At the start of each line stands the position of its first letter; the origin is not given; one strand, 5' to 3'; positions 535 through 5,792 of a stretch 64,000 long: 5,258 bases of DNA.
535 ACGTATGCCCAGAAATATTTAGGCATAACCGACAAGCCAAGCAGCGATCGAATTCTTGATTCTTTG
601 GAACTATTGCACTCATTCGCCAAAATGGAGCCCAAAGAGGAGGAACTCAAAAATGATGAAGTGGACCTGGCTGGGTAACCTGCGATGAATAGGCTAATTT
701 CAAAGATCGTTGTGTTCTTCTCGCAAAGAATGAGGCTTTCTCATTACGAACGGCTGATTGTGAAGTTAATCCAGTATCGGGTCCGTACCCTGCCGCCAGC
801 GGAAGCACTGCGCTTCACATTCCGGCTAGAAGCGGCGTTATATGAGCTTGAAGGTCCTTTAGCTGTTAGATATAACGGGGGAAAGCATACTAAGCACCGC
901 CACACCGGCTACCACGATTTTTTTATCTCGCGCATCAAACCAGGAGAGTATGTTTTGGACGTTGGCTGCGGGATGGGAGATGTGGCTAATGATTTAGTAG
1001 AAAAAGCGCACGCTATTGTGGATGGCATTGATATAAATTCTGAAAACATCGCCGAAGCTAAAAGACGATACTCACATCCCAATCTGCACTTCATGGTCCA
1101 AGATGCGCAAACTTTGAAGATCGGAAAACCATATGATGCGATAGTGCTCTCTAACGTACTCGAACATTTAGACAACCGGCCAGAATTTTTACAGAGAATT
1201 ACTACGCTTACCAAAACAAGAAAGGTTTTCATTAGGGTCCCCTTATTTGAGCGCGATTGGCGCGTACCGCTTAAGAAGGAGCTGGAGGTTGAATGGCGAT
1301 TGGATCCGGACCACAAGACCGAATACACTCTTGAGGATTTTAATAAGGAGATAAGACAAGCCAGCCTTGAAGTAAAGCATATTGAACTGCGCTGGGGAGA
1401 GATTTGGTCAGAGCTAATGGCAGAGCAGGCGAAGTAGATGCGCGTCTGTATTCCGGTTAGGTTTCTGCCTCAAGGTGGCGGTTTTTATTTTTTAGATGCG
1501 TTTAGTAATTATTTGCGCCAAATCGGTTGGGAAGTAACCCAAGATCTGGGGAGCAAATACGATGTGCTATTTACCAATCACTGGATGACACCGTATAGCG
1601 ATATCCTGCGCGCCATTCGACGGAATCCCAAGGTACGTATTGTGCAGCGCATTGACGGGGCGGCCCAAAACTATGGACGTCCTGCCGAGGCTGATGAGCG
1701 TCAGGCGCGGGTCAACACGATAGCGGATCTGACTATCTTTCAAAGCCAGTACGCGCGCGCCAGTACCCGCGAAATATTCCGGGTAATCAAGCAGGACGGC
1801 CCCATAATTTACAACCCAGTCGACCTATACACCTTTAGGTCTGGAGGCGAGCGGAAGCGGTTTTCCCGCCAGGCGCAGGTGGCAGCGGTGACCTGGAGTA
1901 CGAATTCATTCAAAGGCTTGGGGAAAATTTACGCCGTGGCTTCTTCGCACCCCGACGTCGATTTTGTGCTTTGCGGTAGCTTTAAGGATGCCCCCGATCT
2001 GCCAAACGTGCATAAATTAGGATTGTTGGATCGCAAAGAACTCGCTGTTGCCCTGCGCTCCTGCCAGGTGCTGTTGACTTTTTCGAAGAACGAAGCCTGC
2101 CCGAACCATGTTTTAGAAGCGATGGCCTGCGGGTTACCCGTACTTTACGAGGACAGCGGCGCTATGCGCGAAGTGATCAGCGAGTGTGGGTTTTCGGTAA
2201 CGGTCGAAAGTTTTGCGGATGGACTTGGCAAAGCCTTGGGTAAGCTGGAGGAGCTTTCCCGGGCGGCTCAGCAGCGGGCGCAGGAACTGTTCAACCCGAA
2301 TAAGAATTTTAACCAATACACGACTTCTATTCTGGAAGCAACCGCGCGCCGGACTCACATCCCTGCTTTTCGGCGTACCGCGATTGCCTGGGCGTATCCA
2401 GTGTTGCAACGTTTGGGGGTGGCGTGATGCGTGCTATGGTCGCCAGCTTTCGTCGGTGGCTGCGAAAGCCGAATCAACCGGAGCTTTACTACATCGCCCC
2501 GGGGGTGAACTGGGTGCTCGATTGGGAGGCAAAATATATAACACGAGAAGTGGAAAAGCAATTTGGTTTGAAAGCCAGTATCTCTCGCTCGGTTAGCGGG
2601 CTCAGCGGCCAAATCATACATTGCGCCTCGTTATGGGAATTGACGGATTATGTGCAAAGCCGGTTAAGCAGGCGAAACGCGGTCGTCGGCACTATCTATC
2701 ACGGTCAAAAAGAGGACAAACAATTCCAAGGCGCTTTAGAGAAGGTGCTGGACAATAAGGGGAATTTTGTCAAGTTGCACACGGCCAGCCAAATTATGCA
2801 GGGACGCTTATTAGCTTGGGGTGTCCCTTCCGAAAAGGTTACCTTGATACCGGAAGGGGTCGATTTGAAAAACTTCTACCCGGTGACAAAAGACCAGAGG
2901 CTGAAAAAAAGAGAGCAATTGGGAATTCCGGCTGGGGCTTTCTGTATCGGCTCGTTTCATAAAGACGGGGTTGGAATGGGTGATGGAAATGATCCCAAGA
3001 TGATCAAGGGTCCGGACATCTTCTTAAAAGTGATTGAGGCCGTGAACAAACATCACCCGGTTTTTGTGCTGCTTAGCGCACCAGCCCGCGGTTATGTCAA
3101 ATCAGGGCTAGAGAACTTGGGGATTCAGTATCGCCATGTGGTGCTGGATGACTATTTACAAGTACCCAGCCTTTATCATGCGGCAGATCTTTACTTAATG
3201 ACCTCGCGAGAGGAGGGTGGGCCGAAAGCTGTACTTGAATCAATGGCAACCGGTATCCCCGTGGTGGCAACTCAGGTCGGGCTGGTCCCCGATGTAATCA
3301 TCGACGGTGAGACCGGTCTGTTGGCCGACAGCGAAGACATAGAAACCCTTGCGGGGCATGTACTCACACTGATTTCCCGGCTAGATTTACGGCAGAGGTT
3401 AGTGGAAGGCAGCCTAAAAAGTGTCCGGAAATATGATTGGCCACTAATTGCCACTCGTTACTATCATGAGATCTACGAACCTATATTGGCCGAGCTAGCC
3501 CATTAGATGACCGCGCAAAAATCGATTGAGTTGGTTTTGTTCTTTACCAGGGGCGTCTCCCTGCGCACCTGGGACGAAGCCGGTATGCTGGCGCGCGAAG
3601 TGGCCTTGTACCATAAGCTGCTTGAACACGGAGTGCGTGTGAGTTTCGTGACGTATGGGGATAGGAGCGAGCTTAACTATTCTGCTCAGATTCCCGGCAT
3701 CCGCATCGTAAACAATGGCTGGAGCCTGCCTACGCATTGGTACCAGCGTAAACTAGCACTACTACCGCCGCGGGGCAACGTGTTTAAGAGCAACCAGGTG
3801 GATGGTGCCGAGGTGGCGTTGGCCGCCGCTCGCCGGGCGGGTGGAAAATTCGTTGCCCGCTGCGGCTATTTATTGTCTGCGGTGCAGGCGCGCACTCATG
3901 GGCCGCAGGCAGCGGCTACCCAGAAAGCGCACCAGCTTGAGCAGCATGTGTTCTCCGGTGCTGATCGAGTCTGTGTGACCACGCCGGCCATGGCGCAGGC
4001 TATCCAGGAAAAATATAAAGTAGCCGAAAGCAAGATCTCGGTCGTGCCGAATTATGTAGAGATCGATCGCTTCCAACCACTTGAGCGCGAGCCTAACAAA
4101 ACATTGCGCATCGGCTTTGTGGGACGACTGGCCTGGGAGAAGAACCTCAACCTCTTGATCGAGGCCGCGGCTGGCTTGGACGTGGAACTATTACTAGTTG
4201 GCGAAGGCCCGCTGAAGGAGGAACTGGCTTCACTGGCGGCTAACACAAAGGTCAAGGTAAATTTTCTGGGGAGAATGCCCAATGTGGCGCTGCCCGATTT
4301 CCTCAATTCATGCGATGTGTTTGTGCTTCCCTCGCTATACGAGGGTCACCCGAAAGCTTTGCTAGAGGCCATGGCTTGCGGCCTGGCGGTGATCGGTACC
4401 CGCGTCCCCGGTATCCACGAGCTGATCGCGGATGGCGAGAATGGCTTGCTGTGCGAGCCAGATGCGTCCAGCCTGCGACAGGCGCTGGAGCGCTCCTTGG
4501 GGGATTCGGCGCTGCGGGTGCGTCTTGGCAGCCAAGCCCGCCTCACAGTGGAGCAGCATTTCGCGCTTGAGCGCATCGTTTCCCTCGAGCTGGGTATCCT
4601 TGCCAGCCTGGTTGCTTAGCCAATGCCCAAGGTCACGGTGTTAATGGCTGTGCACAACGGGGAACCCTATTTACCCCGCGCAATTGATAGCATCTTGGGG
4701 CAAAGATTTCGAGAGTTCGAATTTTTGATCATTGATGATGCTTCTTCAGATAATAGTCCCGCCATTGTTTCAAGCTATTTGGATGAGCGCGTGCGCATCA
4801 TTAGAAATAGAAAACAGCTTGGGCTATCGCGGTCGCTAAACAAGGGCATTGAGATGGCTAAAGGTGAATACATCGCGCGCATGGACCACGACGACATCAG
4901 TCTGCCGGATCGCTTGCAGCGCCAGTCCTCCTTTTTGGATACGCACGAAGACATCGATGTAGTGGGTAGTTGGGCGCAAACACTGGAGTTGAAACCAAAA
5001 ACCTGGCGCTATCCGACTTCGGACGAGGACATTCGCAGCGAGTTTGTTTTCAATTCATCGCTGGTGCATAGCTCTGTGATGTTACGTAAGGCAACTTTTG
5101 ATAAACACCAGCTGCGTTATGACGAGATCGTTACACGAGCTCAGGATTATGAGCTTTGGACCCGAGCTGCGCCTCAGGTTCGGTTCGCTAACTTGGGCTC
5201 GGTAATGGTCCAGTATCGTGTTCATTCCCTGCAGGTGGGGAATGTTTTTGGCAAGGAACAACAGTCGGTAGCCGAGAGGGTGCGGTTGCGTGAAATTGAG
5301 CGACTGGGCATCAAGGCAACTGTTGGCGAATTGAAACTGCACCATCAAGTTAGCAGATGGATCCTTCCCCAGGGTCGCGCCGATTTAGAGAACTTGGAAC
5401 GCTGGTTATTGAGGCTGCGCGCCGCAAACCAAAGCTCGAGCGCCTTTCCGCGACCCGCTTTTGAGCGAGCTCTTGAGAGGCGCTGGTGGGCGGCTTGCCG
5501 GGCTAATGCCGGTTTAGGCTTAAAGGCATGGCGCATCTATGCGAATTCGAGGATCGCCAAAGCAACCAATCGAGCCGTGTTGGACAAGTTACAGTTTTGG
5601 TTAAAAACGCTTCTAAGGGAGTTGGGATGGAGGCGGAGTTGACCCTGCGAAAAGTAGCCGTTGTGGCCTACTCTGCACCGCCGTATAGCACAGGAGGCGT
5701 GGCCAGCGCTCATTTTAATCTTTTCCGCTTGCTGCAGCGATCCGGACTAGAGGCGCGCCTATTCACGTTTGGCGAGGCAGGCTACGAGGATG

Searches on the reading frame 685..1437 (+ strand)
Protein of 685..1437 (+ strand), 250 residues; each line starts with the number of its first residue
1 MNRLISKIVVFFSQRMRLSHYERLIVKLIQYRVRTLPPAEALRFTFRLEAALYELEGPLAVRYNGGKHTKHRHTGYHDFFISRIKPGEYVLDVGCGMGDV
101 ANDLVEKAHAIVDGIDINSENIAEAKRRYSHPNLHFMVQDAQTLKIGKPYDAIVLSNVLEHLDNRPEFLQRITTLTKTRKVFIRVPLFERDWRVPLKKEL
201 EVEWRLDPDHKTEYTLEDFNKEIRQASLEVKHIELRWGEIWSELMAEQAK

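Call 7: search_protein_families(library=pfam, proteins=[window:685-1437:+])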
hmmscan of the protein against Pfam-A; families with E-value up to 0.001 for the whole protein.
window:685-1437:+ (250 aa): 11 families
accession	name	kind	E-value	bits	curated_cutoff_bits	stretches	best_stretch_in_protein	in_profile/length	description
PF13649.12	Methyltransf_25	-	1.9e-16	60.9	27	1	90-177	1-94/97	Methyltransferase domain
PF13489.12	Methyltransf_23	-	1.6e-15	57.7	27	1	79-231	15-162/164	Methyltransferase domain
PF08241.18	Methyltransf_11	-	6.7e-14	52.7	21.2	1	91-179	1-90/95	Methyltransferase domain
PF08242.18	Methyltransf_12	-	9.4e-14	52.4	30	1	91-177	1-93/98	Methyltransferase domain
PF13847.12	Methyltransf_31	-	1.3e-13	51.3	27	1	85-183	2-108/145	Methyltransferase domain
PF02353.26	CMAS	-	3.9e-08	33.4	27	1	83-183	59-163/273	Mycolic acid cyclopropane synthetase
PF07021.18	MetW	-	2.4e-06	27.8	21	1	82-196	9-119/193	Methionine biosynthesis protein MetW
PF05401.17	NodS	-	1.7e-05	25.2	24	1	89-170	46-127/201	Nodulation protein S (NodS)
PF01209.24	Ubie_methyltran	-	4.9e-05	23.2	20.1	1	82-172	43-139/233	ubiE/COQ5 methyltransferase family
PF05175.20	MTS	-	7.9e-05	22.8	23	1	87-154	32-103/170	Methyltransferase small domain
PF03848.20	TehB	-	0.00027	20.9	20.4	1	82-165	27-111/193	Tellurite resistance protein TehB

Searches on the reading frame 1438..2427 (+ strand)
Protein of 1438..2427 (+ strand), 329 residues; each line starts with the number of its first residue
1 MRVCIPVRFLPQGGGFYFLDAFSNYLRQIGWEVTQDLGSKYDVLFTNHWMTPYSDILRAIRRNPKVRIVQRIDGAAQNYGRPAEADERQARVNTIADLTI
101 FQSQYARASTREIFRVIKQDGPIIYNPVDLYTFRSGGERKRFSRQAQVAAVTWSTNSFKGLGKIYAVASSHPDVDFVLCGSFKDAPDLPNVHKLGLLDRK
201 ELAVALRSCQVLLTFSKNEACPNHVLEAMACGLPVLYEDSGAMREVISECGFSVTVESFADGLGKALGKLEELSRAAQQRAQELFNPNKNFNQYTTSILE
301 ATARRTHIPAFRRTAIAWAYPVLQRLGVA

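Call 7: search_protein_families(library=pfam, proteins=[window:1438-2427:+])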
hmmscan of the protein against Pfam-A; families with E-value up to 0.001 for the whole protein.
window:1438-2427:+ (329 aa): 4 families
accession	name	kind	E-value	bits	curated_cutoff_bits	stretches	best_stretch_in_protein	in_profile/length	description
PF13692.12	Glyco_trans_1_4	-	1.6e-11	45.1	27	1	168-266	28-139/142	Glycosyl transferases group 1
PF00534.26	Glycos_transf_1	-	5.7e-10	39.4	26.4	1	189-274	73-159/172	Glycosyl transferases group 1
PF13524.12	Glyco_trans_1_2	-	1.3e-07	32.1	25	1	169-290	10-138/144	Glycosyl transferase-like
PF13439.12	Glyco_transf_4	-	3e-05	24.5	28.5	1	32-130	71-168/170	Glycosyltransferase Family 4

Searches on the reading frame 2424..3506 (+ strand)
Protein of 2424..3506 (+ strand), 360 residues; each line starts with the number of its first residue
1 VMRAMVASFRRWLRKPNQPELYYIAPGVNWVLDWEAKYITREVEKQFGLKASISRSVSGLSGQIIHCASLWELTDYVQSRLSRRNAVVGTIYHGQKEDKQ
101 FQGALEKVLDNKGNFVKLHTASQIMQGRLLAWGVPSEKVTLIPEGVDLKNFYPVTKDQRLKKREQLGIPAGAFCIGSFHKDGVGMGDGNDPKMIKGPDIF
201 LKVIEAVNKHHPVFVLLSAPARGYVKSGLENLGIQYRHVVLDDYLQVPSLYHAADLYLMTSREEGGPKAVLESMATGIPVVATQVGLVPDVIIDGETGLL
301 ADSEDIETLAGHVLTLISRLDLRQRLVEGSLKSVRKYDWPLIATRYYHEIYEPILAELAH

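Call 7: search_protein_families(library=pfam, proteins=[window:2424-3506:+])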
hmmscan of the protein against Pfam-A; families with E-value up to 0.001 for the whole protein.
window:2424-3506:+ (360 aa): 3 families
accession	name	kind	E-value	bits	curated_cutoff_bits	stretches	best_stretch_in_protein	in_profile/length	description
PF13692.12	Glyco_trans_1_4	-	2.6e-22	80.1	27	1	194-318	14-141/142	Glycosyl transferases group 1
PF00534.26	Glycos_transf_1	-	1e-21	77.7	26.4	1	195-329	28-168/172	Glycosyl transferases group 1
PF13439.12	Glyco_transf_4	-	4e-05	24.2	28.5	1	63-149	74-169/170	Glycosyltransferase Family 4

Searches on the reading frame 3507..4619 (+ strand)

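Call 7: search_protein_families(library=pfam, proteins=[window:3507-4619:+])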
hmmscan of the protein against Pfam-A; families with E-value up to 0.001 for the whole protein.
window:3507-4619:+ (370 aa): 6 families
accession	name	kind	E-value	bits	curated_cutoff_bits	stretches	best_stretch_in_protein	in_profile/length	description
PF00534.26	Glycos_transf_1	-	1.5e-37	129.3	26.4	1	193-345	9-170/172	Glycosyl transferases group 1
PF13692.12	Glyco_trans_1_4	-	1.1e-35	123.4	27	1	201-332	3-141/142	Glycosyl transferases group 1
PF13439.12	Glyco_transf_4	-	1.2e-10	42.1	28.5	1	34-188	11-170/170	Glycosyltransferase Family 4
PF13579.12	Glyco_trans_4_4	-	1.6e-09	38.7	29.7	1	33-182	9-157/158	Glycosyl transferase 4-like domain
PF13524.12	Glyco_trans_1_2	-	1.5e-08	35.2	25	1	216-356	4-137/144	Glycosyl transferase-like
PF20706.3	GT4-conflict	-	9e-08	31.9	26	1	134-310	129-323/385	Family 4 Glycosyltransferase in conflict systems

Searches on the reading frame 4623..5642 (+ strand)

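Call 7: search_protein_families(library=pfam, proteins=[window:4623-5642:+])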
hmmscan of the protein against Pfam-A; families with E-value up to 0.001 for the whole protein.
window:4623-5642:+ (339 aa): 3 families
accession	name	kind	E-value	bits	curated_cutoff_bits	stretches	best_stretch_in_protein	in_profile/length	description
PF00535.33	Glycos_transf_2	-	3.8e-32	112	23.3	1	5-130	1-128/168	Glycosyl transferase family 2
PF10111.15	Glyco_tranf_2_2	-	3.7e-13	50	27.3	1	8-205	6-222/276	Glycosyltransferase like family 2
PF13641.12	Glyco_tranf_2_3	-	8.4e-09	36.2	27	1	2-134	1-137/230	Glycosyltransferase like family 2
